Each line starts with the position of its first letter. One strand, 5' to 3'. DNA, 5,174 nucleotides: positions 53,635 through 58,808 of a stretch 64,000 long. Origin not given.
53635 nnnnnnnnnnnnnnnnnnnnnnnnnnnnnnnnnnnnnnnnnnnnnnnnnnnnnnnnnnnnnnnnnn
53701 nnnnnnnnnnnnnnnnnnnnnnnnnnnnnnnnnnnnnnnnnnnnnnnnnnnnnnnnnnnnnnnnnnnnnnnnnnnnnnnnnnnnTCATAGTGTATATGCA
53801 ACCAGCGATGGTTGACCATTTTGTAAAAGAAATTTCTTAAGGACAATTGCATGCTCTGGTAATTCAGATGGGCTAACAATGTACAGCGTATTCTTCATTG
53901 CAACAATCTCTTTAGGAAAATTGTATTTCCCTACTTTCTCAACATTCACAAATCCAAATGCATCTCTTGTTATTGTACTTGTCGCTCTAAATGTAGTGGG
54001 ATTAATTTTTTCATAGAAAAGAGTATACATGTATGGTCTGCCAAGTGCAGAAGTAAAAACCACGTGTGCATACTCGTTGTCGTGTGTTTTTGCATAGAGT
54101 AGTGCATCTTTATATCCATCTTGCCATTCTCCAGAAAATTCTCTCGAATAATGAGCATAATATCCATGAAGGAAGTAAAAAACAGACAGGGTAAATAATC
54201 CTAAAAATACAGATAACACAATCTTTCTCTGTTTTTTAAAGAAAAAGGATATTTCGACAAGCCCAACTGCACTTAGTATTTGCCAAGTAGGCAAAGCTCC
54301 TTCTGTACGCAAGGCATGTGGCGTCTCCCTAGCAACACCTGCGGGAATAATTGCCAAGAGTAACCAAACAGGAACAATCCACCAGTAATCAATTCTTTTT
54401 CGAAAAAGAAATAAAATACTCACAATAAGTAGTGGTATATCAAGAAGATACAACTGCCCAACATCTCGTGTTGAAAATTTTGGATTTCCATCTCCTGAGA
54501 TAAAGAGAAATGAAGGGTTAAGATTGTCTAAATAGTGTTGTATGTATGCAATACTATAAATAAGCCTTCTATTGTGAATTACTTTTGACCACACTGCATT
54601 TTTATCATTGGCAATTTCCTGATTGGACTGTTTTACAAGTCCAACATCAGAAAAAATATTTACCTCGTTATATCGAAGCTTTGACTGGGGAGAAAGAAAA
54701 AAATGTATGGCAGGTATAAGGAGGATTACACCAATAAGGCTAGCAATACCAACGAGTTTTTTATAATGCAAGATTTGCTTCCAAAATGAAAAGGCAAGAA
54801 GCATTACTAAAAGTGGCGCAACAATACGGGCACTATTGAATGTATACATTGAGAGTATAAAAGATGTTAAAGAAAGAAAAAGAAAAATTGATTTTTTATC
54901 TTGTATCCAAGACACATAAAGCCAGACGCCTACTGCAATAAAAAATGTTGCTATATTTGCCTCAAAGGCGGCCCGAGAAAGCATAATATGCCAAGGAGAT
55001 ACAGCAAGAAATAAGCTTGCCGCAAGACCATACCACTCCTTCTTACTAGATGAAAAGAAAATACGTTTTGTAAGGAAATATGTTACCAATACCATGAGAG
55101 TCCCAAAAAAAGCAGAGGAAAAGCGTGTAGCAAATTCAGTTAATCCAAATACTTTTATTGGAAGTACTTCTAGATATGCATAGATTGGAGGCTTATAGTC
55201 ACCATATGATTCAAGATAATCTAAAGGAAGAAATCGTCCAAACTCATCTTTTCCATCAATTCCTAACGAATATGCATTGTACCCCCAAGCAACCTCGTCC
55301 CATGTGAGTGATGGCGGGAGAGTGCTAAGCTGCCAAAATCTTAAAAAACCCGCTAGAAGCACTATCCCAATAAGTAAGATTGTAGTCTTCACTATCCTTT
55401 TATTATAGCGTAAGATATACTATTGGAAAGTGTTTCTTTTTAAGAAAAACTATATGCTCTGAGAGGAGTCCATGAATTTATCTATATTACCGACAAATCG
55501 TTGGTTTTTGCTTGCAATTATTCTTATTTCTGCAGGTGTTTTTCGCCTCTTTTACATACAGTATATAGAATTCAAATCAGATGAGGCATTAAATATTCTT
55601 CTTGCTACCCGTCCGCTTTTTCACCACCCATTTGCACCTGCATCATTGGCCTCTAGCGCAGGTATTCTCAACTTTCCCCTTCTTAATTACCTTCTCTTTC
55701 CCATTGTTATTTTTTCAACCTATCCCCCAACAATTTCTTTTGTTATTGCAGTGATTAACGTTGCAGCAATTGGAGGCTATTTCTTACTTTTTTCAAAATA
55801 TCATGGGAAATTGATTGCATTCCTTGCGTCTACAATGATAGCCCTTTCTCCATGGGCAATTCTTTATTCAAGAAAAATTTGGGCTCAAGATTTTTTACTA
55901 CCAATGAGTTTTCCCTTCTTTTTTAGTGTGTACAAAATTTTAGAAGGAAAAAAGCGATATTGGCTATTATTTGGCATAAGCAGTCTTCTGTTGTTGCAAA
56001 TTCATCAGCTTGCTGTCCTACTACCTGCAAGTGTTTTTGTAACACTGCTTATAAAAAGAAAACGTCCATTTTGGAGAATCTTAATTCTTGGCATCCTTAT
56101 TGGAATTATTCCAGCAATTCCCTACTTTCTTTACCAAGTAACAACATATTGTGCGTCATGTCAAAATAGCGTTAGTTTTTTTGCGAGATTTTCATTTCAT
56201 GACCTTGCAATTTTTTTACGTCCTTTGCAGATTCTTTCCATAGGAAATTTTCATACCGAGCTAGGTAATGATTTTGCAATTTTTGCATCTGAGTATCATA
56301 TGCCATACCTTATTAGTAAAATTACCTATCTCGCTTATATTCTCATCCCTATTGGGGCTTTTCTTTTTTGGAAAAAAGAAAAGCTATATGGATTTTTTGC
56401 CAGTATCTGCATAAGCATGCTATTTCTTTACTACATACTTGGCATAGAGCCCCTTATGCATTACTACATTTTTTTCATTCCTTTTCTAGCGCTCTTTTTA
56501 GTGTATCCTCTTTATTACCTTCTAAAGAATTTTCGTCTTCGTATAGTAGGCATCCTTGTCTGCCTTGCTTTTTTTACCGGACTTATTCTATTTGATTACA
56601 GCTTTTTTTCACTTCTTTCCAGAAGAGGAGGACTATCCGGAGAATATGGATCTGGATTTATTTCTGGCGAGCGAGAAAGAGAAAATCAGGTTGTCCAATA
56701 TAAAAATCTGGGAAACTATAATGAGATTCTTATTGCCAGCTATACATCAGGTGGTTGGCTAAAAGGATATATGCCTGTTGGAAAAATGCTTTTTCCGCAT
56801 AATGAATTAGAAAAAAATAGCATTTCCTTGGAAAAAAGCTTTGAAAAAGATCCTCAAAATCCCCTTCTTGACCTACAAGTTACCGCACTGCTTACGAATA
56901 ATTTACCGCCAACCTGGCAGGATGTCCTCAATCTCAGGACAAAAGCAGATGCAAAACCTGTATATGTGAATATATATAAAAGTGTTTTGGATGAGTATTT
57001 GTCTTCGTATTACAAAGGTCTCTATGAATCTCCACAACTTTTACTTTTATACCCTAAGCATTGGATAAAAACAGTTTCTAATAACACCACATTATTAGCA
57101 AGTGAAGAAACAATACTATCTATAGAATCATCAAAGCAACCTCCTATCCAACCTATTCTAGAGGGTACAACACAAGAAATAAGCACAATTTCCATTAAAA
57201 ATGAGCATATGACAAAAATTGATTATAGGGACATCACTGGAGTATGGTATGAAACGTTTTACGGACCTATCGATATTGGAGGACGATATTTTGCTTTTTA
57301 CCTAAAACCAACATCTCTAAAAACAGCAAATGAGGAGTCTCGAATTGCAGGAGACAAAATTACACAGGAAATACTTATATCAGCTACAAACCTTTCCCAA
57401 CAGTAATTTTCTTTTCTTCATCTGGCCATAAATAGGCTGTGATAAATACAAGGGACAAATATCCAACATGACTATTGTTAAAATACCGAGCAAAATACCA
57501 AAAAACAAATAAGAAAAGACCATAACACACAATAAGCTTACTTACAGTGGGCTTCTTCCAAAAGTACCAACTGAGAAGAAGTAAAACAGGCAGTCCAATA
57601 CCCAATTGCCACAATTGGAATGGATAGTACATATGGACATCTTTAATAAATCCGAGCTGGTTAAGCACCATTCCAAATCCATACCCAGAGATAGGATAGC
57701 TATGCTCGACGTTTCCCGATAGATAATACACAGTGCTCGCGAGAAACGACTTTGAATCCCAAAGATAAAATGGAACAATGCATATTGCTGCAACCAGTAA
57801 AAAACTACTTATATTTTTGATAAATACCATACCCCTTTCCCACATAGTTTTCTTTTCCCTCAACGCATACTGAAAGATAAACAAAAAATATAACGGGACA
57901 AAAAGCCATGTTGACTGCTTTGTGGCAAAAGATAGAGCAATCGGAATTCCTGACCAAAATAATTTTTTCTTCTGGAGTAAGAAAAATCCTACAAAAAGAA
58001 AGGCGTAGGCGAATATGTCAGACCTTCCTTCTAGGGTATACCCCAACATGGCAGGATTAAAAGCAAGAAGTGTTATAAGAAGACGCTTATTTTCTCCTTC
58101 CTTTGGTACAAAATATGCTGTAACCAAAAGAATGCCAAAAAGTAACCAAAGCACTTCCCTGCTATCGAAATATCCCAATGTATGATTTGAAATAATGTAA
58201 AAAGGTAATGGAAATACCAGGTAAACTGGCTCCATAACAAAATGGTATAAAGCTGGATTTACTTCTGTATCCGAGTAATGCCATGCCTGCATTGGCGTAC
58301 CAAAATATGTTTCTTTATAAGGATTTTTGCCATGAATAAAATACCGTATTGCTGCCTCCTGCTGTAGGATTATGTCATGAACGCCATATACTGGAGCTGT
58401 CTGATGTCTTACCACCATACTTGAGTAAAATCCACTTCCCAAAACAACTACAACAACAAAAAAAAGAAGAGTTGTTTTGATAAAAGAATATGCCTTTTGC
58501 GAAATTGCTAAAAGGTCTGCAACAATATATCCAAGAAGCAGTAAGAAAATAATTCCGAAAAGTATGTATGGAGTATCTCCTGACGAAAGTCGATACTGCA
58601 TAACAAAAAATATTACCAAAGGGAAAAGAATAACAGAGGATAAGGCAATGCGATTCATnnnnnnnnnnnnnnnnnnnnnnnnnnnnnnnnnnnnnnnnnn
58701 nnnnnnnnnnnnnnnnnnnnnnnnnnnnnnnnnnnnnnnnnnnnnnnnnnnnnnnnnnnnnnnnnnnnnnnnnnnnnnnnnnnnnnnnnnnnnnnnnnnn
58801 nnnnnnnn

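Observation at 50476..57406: Tandem triplication of PMT/ArnT-like GT-C genes plus a fourth, divergently oriented paralog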

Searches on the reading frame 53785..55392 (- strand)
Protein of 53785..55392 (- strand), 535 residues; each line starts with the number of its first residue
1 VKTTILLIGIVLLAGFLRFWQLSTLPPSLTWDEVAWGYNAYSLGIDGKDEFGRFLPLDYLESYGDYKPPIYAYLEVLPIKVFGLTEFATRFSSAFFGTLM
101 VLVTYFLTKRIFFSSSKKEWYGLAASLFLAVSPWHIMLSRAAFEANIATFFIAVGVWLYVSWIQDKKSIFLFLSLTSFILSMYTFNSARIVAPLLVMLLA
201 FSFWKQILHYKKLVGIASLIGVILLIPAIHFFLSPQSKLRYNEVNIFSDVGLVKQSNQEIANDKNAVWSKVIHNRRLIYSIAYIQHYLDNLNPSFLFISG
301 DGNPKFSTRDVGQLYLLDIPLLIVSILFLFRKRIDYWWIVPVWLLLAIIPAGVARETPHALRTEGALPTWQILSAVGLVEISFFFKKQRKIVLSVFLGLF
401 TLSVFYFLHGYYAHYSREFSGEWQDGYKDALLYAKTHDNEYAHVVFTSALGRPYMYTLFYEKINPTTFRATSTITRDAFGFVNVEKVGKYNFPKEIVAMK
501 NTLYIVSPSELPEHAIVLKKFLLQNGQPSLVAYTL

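Call 3: search_protein_families(library=pfam, proteins=[window:53785-55392:-], max_evalue=0.01)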
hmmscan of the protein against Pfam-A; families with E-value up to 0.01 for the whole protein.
window:53785-55392:- (535 aa): 2 families
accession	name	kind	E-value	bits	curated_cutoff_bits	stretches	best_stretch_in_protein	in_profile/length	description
PF02366.24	PMT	-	4.4e-10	40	22.7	1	11-228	4-230/245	Dolichyl-phosphate-mannose-protein mannosyltransferase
PF13231.12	PMT_2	-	4.6e-07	30.6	26.1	1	67-229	2-158/160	Dolichyl-phosphate-mannose-protein mannosyltransferase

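Call 34: search_protein_families(library=ncbifam, proteins=[window:53785-55392:-], max_evalue=0.01)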
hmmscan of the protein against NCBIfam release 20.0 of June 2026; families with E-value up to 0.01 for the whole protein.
window:53785-55392:- (535 aa): 1 family
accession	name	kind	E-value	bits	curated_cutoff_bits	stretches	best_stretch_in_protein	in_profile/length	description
TIGR03663.1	TIGR03663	subfamily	2e-07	30.4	126.25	1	7-196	4-174/435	flippase activity-associated protein Agl23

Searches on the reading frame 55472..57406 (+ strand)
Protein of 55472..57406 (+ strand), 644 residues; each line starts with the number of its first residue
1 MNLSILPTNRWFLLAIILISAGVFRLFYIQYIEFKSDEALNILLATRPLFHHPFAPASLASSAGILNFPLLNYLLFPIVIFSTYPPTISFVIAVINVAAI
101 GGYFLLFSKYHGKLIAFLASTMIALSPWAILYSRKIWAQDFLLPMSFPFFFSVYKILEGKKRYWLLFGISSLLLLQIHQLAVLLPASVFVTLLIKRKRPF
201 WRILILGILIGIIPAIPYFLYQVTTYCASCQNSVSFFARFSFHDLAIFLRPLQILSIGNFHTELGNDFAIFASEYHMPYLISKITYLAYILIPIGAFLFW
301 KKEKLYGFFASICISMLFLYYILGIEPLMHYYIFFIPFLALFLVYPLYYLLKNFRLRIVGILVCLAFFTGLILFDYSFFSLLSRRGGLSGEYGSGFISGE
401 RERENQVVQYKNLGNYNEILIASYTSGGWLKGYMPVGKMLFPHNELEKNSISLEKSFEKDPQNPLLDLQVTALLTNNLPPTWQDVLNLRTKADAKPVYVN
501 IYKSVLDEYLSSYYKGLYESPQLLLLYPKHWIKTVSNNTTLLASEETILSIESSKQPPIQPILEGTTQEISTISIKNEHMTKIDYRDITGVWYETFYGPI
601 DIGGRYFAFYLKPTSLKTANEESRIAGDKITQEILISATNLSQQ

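Call 3: search_protein_families(library=pfam, proteins=[window:55472-57406:+], max_evalue=0.01)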
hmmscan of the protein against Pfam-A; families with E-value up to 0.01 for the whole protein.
window:55472-57406:+ (644 aa): 0 families

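Call 33: search_solved_structures(query=window:55472-57406:+, max_evalue=10)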
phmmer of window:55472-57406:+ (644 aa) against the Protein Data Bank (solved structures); distinct sequences matched with E-value up to 10: 0.

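Call 34: search_protein_families(library=ncbifam, proteins=[window:55472-57406:+], max_evalue=0.01)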
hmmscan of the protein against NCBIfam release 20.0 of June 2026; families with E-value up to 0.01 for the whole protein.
window:55472-57406:+ (644 aa): 0 families

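Call 60: find_homologous_proteins(query=window:55472-57406:+, max_evalue=0.00001)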
Query window:55472-57406:+ (644 aa): 63 proteins with E <= 0.00001 among 8000 candidates.
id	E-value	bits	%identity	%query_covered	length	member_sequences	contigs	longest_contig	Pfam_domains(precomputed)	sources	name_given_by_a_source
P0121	0.0e+0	1433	100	100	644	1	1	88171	-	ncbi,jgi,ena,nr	ncbi:MAG TPA: hypothetical protein VEW42_00460 [Candidatus Eisenbacteria bacterium]|nr:hypothetical 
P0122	6.4e-199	681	50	98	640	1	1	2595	-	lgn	-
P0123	3.3e-197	675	50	97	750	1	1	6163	-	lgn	-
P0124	2.2e-191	656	50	96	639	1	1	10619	-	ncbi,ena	-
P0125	2.1e-188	646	55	82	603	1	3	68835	-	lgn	-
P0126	3.4e-185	636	52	90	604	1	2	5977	-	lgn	-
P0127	2.7e-183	629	53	84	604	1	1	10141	PF13231.13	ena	-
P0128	4.2e-183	629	51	86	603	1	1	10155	PF13231.13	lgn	-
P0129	7.9e-183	628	49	90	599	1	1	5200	-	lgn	-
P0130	8.2e-181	621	50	90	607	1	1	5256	-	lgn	-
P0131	4.9e-180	618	55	80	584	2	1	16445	PF13231.13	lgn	-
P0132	3.3e-179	616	48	98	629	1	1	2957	-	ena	-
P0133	2.3e-176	606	46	98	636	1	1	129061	-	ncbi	-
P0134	2.6e-176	606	49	91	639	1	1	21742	-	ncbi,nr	ncbi:MAG TPA: glycosyltransferase family 39 protein [Patescibacteria group bacterium]|nr:glycosyltra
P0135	6.3e-176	605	47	96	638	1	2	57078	-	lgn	-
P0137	1.0e-123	432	41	86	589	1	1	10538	PF13231.13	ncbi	ncbi:MAG TPA: glycosyltransferase family 39 protein, partial [Patescibacteria group bacterium]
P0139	1.5e-120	422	38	99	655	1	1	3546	PF13231.13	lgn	-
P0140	1.2e-117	412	37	98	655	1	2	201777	PF13231.13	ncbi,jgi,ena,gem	-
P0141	3.7e-109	384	42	76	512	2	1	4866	PF13231.13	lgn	-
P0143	3.7e-106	374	38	94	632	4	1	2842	PF13231.13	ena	-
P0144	4.5e-106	374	38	88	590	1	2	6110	PF13231.13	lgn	-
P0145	4.8e-106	374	40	82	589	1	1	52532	PF13231.13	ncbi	-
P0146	2.8e-105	372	37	86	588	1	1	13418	PF13231.13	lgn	-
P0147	9.8e-105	370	37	86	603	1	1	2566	PF13231.13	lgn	-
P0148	1.0e-103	366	35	93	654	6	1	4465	PF13231.13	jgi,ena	-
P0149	3.3e-103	365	37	82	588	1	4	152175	PF13231.13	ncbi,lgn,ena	-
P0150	1.2e-101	359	35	96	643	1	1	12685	PF13231.13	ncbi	-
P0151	3.9e-100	355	38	81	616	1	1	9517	PF13231.13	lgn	-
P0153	5.6e-100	354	38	77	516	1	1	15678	PF13231.13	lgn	-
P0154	1.2e-99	353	36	88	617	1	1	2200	PF13231.13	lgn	-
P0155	2.8e-99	352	38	81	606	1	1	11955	PF13231.13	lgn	-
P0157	1.3e-98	350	40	77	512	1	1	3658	PF13231.13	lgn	-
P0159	2.9e-97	345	37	80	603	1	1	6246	PF13231.13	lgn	-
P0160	1.0e-96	343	39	77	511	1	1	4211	PF13231.13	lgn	-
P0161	1.7e-96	343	39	77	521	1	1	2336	PF13231.13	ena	-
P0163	2.9e-95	338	37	77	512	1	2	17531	PF13231.13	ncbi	-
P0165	2.3e-93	332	38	78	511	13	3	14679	PF13231.13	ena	-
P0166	2.0e-92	329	35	78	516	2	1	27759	PF13231.13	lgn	-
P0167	1.4e-89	320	32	94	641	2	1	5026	PF13231.13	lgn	-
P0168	2.6e-89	319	35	89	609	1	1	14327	PF13231.13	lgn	-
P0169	1.5e-85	306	37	72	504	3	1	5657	PF13231.13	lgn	-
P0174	2.8e-21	94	35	29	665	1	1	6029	PF13231.13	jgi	jgi:hypothetical protein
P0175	1.3e-18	85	31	31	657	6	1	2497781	PF13231.13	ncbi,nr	ncbi:MAG: glycosyltransferase family 39 protein [Anaerolineaceae bacterium]|nr:glycosyltransferase f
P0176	9.1e-16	76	27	66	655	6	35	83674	PF13231.13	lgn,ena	-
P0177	3.4e-14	71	29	34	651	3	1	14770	PF13231.13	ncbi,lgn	ncbi:MAG: ArnT family glycosyltransferase [Phototrophicaceae bacterium]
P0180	2.9e-12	64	34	31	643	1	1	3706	PF13231.13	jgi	jgi:4-amino-4-deoxy-L-arabinose transferase-like glycosyltransferase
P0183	2.3e-10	58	28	37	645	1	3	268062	PF13231.13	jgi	jgi:4-amino-4-deoxy-L-arabinose transferase-like glycosyltransferase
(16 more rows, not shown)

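Call 69: predict_structure(alignment_id=A5)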
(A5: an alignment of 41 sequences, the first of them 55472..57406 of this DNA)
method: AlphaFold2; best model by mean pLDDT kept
length: 644 residues; sequences in the alignment: 41
mean_pLDDT: 93.6   pTM: 0.90
mean pLDDT of the five models: 93.6, 93.0, 92.4, 91.8, 91.2
residues with pLDDT >= 90: 560; 70-90: 66; 50-70: 14; < 50: 4
segments of 3 or more residues with pLDDT < 50: 1-3
pLDDT, mean of each block of 10 residues (from residue 1): 65 97 95 94 97 95 89 98 97 98 98 97 97 95 98 98 98 96 97 97 98 97 82 69 92 92 96 96 94 98 97 96 93 96 97 96 96 97 95 91 94 97 93 94 96 97 97 94 94 96 96 94 93 92 96 89 87 87 92 92 90 92 94 92 60
secondary structure, 60 per line:
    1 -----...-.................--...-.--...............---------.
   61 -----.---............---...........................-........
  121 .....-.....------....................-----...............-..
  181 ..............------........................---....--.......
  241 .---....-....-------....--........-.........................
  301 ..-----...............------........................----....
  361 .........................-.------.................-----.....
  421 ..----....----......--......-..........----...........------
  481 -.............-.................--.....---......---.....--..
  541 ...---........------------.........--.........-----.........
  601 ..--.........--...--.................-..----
elements in order: H10-26 H36-50 H70-81 H85-111 H113-125 H127-131 H138-157 H163-177 H179-194 H201-224 H228-231 H234-241 H245-248 H250-253 H261-264 H267-274 H276-302 H308-322 H329-352 H357-385 H396-410 H416-422 H427-430 H435-440 H443-448 H450-459 H464-474 H482-494 H496-512 E515-519 E523-528 E532-536 E539-543 E547-554 E567-575 E578-586 E592-602 E605-613 H621-637

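Call 72: fold_search(model_id=the predicted structure, library=pdb)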
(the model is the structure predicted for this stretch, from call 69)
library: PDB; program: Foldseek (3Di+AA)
matches with E <= 10: 310; with E <= 0.001: 10
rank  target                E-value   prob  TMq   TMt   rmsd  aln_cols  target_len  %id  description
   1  9s6t_A                4.0e-05  1.00  0.40  0.53   5.4       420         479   12  Ternary cryo-EM structure of chicken ALG12 with Dol25-PP-GlcNAc2Man7, Dol25-P-Man, and Fab (released 2026-03-18)
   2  8pn9_A                7.4e-05  1.00  0.39  0.39  14.4       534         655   13  Structure of human oligosaccharyltransferase OST-A complex bound to NGI-1 (released 2024-05-08)
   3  6gxc_A                7.4e-05  1.00  0.41  0.37  20.6       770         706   14  Bacterial oligosaccharyltransferase PglB in complex with an inhibitory peptide and a reactive lipid-linked oligosaccha (released 2018-11-14)
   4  3waj                  8.3e-05  1.00  0.36  0.30  14.6       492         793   16  Crystal structure of the Archaeoglobus fulgidus oligosaccharyltransferase (O29867_ARCFU) complex with Zn and sulfate (released 2013-10-30)
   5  5ogl_A                9.0e-05  1.00  0.41  0.38  20.3       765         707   13  Structure of bacterial oligosaccharyltransferase PglB in complex with an acceptor peptide and an lipid-linked oligosac (released 2017-10-25)
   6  5gmy_A                1.3e-04  1.00  0.35  0.28  15.2       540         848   15  Crystal structure of the Archaeoglobus fulgidus oligosaccharyltransferase (O29867_ARCFU) tethered with an acceptor pep (released 2017-02-01)
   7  8agc_A                4.5e-04  1.00  0.40  0.37  15.9       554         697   13  Structure of yeast oligosaccharylransferase complex with lipid-linked oligosaccharide and non-acceptor peptide bound (released 2022-12-07)
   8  3rce_A                4.8e-04  1.00  0.41  0.39  16.7       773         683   13  Bacterial oligosaccharyltransferase PglB (released 2011-06-15)
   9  9i5k_A                5.9e-04  1.00  0.37  0.47  12.6       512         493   13  Structure of the Chaetomium thermophilum Pmt4 homodimer (C2 symmetry) (released 2025-12-24)
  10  5f15                  7.3e-04  1.00  0.39  0.46  11.1       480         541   12  Crystal Structure of ArnT from Cupriavidus metallidurans bound to Undecaprenyl phosphate (released 2016-02-17)
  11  9n9j_I                1.3e-03  1.00  0.38  0.36  16.0       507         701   14  Structure of a GRP94 folding intermediate engaged with a CCDC134- and FKBP11-bound secretory translocon (released 2025-11-19)
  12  6ftg_5                1.3e-03  1.00  0.37  0.37  15.8       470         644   14  Subtomogram average of OST-containing ribosome-translocon complexes from canine rough microsomal membranes (released 2018-03-21)
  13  6c26_A                1.3e-03  1.00  0.38  0.38  12.8       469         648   13  The Cryo-EM structure of a eukaryotic oligosaccharyl transferase complex (released 2018-01-31)
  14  5ezm                  1.4e-03  1.00  0.37  0.44  10.7       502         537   12  Crystal Structure of ArnT from Cupriavidus metallidurans in the apo state (released 2016-02-17)
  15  9s6u_A                4.2e-03  1.00  0.34  0.40  10.8       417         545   13  Ternary cryo-EM structure of human ALG9 with Dol25-PP-GlcNAc2Man8, Dol25-P-Man and Fab (released 2026-03-18)
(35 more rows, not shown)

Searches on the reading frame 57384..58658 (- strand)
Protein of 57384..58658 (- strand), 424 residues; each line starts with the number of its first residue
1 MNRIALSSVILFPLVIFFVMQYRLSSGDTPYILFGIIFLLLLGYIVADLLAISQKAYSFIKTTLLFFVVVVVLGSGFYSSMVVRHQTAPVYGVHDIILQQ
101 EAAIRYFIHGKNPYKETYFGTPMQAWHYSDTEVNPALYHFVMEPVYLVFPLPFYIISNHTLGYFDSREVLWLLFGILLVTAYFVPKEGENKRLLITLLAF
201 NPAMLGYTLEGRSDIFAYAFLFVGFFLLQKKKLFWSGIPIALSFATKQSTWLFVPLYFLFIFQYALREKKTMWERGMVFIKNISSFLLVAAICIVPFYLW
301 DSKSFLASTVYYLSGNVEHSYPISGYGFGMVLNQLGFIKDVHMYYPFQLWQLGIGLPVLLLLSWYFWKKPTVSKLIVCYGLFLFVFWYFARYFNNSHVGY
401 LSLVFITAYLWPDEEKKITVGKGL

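Call 3: search_protein_families(library=pfam, proteins=[window:57384-58658:-], max_evalue=0.01)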
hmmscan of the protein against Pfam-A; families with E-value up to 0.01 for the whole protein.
window:57384-58658:- (424 aa): 1 family
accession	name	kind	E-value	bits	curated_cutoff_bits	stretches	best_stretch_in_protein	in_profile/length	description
PF09594.16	GT87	-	5.5e-05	23.5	25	1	161-375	23-223/237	Glycosyltransferase family 87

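Call 34: search_protein_families(library=ncbifam, proteins=[window:57384-58658:-], max_evalue=0.01)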
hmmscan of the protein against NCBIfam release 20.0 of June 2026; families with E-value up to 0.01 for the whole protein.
window:57384-58658:- (424 aa): 1 family
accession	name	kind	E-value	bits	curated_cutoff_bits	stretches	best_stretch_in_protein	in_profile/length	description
NF046093.1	AZOBR_p60025_fam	subfamily_domain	8.5e-05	21.9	150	1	172-296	123-230/232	AZOBR_p60025 family cell surface glycopolymer formation protein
